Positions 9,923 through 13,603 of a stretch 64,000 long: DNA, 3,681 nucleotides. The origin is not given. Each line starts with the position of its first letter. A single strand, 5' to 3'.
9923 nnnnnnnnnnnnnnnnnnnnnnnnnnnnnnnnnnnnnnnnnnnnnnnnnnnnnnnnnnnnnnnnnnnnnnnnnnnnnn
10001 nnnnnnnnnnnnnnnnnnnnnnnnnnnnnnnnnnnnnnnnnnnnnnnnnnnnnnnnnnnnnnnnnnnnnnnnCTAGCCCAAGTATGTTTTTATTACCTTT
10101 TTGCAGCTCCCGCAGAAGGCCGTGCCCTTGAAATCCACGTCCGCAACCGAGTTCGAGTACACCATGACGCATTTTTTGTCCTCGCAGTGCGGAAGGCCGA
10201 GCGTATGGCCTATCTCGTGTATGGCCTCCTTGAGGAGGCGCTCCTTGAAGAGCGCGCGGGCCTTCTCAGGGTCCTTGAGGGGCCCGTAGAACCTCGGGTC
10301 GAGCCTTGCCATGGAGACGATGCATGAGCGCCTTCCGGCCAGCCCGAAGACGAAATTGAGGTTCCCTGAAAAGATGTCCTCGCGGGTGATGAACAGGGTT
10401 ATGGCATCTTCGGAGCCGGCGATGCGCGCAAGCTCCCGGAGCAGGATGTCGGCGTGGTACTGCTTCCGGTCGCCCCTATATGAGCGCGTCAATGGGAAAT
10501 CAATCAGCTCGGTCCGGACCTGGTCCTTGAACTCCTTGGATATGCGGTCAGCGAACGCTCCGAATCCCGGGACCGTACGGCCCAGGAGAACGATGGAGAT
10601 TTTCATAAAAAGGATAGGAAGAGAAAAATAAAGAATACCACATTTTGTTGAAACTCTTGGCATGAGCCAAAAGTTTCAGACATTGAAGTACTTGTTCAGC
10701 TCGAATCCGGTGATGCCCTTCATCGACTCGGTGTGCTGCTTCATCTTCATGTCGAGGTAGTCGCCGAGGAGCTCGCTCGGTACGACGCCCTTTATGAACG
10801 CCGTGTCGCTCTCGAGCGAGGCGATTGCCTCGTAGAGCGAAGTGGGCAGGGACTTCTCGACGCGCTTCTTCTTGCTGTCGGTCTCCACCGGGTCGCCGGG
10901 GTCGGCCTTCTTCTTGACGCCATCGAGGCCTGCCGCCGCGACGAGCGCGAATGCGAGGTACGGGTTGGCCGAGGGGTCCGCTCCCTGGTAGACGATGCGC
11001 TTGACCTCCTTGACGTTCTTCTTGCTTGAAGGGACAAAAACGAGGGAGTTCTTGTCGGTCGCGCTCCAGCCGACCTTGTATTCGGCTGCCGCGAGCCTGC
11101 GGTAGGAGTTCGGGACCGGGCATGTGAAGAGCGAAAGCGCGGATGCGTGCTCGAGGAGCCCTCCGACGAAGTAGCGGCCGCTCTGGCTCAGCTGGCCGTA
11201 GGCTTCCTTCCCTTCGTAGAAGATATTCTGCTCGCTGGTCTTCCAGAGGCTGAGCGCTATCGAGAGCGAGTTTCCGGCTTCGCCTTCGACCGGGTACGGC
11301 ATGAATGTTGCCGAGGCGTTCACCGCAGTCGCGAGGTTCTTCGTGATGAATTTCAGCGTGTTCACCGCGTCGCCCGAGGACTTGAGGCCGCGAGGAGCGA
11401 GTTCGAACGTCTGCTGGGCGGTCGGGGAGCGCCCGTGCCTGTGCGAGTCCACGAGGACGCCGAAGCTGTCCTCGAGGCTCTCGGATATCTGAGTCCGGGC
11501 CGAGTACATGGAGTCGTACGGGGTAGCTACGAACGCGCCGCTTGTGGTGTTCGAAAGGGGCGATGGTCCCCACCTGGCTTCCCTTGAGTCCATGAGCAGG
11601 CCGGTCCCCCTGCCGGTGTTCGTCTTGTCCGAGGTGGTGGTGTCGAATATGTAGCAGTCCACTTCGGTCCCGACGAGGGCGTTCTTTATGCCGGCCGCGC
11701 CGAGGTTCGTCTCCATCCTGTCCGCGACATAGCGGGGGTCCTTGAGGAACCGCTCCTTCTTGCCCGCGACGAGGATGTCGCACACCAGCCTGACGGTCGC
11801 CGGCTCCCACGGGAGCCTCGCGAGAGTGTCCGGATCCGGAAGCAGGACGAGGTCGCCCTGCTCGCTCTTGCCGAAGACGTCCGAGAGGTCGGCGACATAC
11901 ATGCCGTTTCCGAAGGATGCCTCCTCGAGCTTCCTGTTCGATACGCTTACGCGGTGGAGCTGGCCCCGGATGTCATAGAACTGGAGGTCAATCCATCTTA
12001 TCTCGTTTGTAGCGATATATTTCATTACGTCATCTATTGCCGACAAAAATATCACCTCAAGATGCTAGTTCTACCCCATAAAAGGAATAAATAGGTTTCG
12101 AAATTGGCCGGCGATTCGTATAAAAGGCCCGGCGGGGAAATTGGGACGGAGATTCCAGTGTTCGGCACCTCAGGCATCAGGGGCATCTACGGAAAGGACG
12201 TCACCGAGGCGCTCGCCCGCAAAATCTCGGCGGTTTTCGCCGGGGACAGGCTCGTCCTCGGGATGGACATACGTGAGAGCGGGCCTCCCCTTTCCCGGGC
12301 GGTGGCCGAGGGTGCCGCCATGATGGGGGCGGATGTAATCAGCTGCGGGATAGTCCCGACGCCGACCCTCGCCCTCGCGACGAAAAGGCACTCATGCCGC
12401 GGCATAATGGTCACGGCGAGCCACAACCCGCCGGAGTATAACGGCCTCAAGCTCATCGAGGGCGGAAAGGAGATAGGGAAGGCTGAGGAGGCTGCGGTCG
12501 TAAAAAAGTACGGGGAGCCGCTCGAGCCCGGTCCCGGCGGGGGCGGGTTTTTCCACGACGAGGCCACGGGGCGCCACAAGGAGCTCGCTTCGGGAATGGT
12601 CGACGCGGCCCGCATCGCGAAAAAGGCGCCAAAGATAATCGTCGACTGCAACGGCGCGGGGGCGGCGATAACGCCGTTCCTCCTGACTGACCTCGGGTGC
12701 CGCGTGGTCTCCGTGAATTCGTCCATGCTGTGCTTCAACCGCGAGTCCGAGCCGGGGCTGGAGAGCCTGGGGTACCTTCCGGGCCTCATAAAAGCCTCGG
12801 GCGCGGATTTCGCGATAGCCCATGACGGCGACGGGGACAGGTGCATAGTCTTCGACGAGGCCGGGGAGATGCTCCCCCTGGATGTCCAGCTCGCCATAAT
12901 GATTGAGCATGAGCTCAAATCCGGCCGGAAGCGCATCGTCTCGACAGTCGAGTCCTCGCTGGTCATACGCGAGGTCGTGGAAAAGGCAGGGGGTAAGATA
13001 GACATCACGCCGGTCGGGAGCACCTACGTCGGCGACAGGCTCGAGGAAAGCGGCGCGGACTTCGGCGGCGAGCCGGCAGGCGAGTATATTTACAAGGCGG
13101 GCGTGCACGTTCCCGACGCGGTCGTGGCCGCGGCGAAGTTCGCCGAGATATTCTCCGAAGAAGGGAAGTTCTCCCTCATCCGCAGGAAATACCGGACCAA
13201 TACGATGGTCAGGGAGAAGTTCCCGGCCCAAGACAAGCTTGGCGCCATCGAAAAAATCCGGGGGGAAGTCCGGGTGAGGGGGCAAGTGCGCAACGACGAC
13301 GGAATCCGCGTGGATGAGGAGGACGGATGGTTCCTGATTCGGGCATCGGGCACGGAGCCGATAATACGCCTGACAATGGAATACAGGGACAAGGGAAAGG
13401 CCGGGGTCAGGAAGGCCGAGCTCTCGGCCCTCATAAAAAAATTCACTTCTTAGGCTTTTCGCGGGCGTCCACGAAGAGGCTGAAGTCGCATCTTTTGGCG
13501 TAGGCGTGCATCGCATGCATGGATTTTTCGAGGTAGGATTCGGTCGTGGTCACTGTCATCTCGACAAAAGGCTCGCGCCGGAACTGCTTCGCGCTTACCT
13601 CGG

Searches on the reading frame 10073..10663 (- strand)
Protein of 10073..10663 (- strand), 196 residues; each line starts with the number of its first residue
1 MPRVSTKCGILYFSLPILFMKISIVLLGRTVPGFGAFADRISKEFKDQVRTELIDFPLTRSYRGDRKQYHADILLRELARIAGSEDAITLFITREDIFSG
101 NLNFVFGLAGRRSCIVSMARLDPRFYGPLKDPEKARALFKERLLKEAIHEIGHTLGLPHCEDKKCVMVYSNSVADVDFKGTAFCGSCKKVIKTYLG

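Call 9: search_protein_families(library=pfam, proteins=[window:10073-10663:-])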
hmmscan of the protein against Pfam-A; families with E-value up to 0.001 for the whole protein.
window:10073-10663:- (196 aa): 3 families
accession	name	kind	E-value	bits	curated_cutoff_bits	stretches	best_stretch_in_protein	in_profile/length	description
PF07998.17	Peptidase_M54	-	2.6e-24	86.7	24.4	1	64-192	63-193/194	Peptidase family M54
PF00413.30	Peptidase_M10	-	1.5e-05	25.3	24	1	143-170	108-135/159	Matrixin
PF12044.14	Metallopep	-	0.00061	18.9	27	1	148-168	319-337/427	Putative peptidase family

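Call 10: find_encoding_contigs(protein=window:10073-10663:-, flank=3000, max_places=6)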
Protein window:10073-10663:- (196 aa): no gene with exactly this product is on record in the collection.

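Call 12: find_homologous_proteins(query=window:10073-10663:-, max_evalue=1e-20)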
Query window:10073-10663:- (196 aa): 79 proteins with E <= 1e-20 among 405 candidates.
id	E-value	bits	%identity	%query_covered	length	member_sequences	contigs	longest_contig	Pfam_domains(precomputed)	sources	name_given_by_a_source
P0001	3.0e-113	394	100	90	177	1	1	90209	PF00413.31,PF07998.18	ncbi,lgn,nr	ncbi:MAG TPA: archaemetzincin family Zn-dependent metalloprotease [Candidatus Bilamarchaeum sp.]|nr:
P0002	2.6e-85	303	74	89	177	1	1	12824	PF07998.18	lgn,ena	-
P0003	6.6e-80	285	70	89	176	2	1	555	PF07998.18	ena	-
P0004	2.4e-78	280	70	89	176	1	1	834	PF00413.31,PF07998.18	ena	-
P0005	5.0e-72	260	71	89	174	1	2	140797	PF07998.18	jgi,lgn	jgi:archaemetzincin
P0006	9.3e-69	249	66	89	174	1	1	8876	PF07998.18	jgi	jgi:archaemetzincin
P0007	9.8e-69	249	66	90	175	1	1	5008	PF07998.18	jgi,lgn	jgi:archaemetzincin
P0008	1.7e-68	248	66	89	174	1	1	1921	PF07998.18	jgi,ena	-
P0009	4.0e-68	247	77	71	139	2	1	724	PF07998.18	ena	-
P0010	3.6e-67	244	62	88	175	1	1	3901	PF07998.18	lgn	-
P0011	3.8e-67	244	62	90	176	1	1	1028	PF07998.18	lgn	-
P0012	8.5e-67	243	67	89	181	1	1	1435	PF00413.31,PF07998.18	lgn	-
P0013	8.3e-66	239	60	90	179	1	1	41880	PF07998.18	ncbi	ncbi:MAG: archaemetzincin family Zn-dependent metalloprotease [Candidatus Micrarchaeota archaeon]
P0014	9.3e-66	239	62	88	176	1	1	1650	PF07998.18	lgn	-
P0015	8.3e-65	236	60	90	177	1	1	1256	PF07998.18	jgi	jgi:archaemetzincin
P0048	2.7e-55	205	58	86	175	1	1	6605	PF07998.18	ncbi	-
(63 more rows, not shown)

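Call 14: find_encoding_contigs(protein=P0002, flank=4000, max_places=3)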
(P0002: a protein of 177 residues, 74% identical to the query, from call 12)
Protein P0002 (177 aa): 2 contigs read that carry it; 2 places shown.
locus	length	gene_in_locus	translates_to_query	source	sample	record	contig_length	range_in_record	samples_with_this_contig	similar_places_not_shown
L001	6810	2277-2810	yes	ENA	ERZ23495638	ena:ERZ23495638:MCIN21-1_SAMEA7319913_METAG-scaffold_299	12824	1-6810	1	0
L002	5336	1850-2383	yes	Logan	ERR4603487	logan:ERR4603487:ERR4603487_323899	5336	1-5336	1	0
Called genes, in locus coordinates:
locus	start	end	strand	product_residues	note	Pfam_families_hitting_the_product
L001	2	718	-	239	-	?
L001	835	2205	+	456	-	PF03951:Gln-synt_N, PF00120:Gln-synt_C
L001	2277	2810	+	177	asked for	PF07998:Peptidase_M54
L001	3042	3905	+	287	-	PF00069:Pkinase, PF03109:ABC1 (faint), PF01636:APH (faint), PF07714:PK_Tyr_Ser-Thr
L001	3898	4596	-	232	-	PF08713:DNA_alkylation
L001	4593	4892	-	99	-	-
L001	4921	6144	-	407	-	-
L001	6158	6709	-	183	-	PF04919:DUF655, PF14579:HHH_6 (faint)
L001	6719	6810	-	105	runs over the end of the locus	PF03874:RNA_pol_Rpb4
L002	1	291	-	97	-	?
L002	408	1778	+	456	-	PF03951:Gln-synt_N, PF00120:Gln-synt_C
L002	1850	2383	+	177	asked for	PF07998:Peptidase_M54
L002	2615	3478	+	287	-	PF00069:Pkinase, PF03109:ABC1 (faint), PF01636:APH (faint), PF07714:PK_Tyr_Ser-Thr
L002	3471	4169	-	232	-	PF08713:DNA_alkylation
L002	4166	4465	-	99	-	-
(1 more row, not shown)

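Call 15: find_encoding_contigs(protein=P0005, flank=4000, max_places=3)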
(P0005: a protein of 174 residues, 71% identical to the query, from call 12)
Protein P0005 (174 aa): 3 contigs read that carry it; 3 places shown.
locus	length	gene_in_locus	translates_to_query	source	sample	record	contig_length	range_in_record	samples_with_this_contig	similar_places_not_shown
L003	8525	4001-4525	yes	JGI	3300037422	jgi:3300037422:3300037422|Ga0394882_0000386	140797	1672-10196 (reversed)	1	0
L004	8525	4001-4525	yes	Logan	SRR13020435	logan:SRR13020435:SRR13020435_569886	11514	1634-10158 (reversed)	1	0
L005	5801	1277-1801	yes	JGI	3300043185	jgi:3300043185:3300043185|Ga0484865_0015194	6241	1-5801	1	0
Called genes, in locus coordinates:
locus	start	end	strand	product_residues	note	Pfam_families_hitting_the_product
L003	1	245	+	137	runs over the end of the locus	PF10000:ACT_3, PF13840:ACT_7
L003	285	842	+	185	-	-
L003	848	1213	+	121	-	-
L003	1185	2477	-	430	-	PF02878:PGM_PMM_I, PF02879:PGM_PMM_II, PF02880:PGM_PMM_III, PF00408:PGM_PMM_IV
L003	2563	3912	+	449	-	PF03951:Gln-synt_N, PF00120:Gln-synt_C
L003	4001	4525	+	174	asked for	PF07998:Peptidase_M54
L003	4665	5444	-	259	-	PF08713:DNA_alkylation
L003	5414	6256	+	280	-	PF00069:Pkinase, PF01636:APH (faint), PF07714:PK_Tyr_Ser-Thr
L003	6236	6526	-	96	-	-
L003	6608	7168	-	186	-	PF04919:DUF655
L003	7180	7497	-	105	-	PF03874:RNA_pol_Rpb4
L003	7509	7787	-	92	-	PF01157:Ribosomal_L21e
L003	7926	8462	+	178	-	PF00352:TBP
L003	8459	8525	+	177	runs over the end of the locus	-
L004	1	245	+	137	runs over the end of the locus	PF10000:ACT_3, PF13840:ACT_7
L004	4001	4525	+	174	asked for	PF07998:Peptidase_M54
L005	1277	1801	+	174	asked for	PF07998:Peptidase_M54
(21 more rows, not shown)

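Call 41: find_encoding_contigs(protein=P0009, flank=2000, max_places=3)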
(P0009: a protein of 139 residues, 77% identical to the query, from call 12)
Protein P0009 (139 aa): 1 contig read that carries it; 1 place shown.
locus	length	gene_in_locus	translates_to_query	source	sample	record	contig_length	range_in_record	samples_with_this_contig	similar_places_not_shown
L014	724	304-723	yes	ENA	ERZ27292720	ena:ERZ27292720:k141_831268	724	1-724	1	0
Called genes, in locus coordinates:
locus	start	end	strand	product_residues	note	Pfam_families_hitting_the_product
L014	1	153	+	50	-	?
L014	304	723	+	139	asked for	PF07998:Peptidase_M54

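Call 42: find_encoding_contigs(protein=P0004, flank=2000, max_places=3)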
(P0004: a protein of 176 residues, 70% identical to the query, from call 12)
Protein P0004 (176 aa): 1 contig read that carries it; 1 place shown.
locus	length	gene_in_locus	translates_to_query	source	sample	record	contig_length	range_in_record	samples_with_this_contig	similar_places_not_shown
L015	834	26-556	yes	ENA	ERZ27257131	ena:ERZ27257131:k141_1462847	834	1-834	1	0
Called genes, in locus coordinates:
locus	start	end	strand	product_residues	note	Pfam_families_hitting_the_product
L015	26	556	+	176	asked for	PF00413:Peptidase_M10 (weak), PF07998:Peptidase_M54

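Call 43: find_encoding_contigs(protein=P0012, flank=2000, max_places=3)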
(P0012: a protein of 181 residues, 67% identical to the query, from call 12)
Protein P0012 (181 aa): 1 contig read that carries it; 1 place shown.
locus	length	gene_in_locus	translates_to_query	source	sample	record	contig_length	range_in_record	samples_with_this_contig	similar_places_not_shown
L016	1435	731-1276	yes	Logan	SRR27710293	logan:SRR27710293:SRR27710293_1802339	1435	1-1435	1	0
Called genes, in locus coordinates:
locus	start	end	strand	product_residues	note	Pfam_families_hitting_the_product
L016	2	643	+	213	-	?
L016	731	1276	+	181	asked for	PF07998:Peptidase_M54, PF00413:Peptidase_M10 (weak)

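Call 48: find_encoding_contigs(protein=P0007, flank=1500, max_places=3)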
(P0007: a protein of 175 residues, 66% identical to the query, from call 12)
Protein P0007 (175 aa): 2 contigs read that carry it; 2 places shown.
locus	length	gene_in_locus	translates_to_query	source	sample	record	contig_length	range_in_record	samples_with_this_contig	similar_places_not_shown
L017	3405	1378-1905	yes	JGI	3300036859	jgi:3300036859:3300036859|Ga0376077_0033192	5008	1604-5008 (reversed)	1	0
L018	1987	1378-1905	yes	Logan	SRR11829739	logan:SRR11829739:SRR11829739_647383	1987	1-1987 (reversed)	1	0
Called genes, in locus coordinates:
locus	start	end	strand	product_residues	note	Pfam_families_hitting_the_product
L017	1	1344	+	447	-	?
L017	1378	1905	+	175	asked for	PF07998:Peptidase_M54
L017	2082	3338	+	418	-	PF13847:Methyltransf_31 (weak), PF08241:Methyltransf_11 (weak), PF08242:Methyltransf_12 (faint), PF13649:Methyltransf_25 (weak)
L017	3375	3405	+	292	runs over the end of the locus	PF00069:Pkinase, PF07714:PK_Tyr_Ser-Thr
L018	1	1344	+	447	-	?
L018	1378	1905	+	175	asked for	PF07998:Peptidase_M54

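Call 49: find_encoding_contigs(protein=P0006, flank=1500, max_places=3)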
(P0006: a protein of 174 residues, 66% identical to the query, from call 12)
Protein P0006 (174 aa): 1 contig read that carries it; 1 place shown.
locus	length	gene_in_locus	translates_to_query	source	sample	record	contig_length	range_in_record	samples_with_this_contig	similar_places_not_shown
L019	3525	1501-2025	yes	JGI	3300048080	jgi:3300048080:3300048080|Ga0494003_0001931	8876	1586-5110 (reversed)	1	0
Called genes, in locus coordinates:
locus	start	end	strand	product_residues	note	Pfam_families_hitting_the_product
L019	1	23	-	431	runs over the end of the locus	PF02878:PGM_PMM_I, PF02879:PGM_PMM_II, PF02880:PGM_PMM_III, PF00408:PGM_PMM_IV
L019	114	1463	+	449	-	PF03951:Gln-synt_N, PF00120:Gln-synt_C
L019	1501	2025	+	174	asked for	PF07998:Peptidase_M54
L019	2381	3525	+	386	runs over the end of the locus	-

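Call 50: find_encoding_contigs(protein=P0008, flank=1500, max_places=3)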
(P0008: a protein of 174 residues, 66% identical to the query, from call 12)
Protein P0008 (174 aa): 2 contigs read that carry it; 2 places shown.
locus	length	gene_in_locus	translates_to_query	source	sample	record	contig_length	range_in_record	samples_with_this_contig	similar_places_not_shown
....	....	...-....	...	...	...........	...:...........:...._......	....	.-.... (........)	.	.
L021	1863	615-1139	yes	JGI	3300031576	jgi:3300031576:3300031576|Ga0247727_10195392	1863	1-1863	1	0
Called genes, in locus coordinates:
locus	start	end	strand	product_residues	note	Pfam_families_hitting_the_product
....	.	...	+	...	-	?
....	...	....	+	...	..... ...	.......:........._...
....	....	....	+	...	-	?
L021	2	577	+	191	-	?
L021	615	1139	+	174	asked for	PF07998:Peptidase_M54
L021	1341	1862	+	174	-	?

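Call 62: find_encoding_contigs(protein=P0010, flank=1200, max_places=2)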
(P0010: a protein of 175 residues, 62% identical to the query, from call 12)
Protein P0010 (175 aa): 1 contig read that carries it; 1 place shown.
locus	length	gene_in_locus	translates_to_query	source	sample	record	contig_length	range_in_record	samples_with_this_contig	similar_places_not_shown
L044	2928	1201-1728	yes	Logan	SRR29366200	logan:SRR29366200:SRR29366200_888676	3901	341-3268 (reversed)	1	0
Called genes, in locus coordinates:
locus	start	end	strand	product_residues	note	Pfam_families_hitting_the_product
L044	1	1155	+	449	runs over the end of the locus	PF03951:Gln-synt_N, PF00120:Gln-synt_C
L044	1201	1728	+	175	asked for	PF07998:Peptidase_M54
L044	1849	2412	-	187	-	PF04919:DUF655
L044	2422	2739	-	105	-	PF03874:RNA_pol_Rpb4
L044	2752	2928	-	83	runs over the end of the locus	PF01157:Ribosomal_L21e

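Call 63: find_encoding_contigs(protein=P0048, flank=1200, max_places=2)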
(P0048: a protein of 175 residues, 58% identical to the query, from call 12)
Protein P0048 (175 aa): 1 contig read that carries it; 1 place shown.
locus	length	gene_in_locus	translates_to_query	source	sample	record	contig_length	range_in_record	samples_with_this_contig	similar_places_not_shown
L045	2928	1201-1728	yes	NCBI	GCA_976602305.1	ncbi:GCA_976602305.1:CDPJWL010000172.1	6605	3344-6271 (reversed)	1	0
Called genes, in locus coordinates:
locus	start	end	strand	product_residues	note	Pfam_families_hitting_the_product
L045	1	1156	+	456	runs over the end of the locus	PF03951:Gln-synt_N, PF00120:Gln-synt_C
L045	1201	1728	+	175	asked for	PF07998:Peptidase_M54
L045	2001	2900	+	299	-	PF00069:Pkinase, PF07714:PK_Tyr_Ser-Thr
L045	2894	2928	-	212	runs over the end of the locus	PF01794:Ferric_reduct (weak)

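Call 64: find_encoding_contigs(protein=P0014, flank=1200, max_places=2)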
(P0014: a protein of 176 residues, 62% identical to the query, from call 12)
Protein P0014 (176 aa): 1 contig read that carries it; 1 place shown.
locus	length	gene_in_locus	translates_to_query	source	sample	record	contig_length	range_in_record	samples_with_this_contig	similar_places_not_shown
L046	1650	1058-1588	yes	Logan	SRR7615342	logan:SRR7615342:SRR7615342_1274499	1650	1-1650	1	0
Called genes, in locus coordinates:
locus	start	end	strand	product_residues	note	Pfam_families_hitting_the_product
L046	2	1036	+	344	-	?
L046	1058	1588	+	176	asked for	PF07998:Peptidase_M54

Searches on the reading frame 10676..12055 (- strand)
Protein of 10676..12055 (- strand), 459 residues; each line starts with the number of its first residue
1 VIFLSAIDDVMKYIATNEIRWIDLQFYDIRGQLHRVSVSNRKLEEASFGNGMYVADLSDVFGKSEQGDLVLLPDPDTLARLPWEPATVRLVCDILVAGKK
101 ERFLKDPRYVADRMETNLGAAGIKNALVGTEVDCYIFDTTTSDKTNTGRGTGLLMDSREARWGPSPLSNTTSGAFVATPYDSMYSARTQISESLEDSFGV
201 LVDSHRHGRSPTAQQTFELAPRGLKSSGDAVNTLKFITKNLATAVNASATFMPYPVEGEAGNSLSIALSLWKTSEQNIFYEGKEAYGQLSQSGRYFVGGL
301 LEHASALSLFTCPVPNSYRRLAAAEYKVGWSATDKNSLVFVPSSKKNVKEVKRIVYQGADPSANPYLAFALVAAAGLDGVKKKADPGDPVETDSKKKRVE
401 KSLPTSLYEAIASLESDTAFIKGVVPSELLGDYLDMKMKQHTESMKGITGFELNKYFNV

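Call 9: search_protein_families(library=pfam, proteins=[window:10676-12055:-])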
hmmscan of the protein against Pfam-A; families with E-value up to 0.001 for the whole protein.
window:10676-12055:- (459 aa): 2 families
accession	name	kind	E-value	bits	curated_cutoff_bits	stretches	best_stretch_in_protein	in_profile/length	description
PF00120.29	Gln-synt_C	-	2.1e-68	231.4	24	1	105-456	2-344/344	Glutamine synthetase, catalytic domain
PF03951.24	Gln-synt_N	-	2.3e-13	50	33.4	1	19-95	2-80/82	Glutamine synthetase, beta-Grasp domain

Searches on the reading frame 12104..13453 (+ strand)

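Call 69: search_protein_families(library=pfam, proteins=[window:12104-13453:+])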
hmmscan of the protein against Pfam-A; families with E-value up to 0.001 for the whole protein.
window:12104-13453:+ (449 aa): 4 families
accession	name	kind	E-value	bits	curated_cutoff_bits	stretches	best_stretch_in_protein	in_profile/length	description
PF02878.22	PGM_PMM_I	-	4.6e-30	104.5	22.5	1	19-136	3-131/138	Phosphoglucomutase/phosphomannomutase, alpha/beta/alpha domain I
PF02880.22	PGM_PMM_III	-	1.6e-17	64.1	20.7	1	263-355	6-102/115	Phosphoglucomutase/phosphomannomutase, alpha/beta/alpha domain III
PF02879.22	PGM_PMM_II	-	2.5e-13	50.9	29.3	1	166-254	11-103/103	Phosphoglucomutase/phosphomannomutase, alpha/beta/alpha domain II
PF00408.26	PGM_PMM_IV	-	3.7e-09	37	23.1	1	373-433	6-58/68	Phosphoglucomutase/phosphomannomutase, C-terminal domain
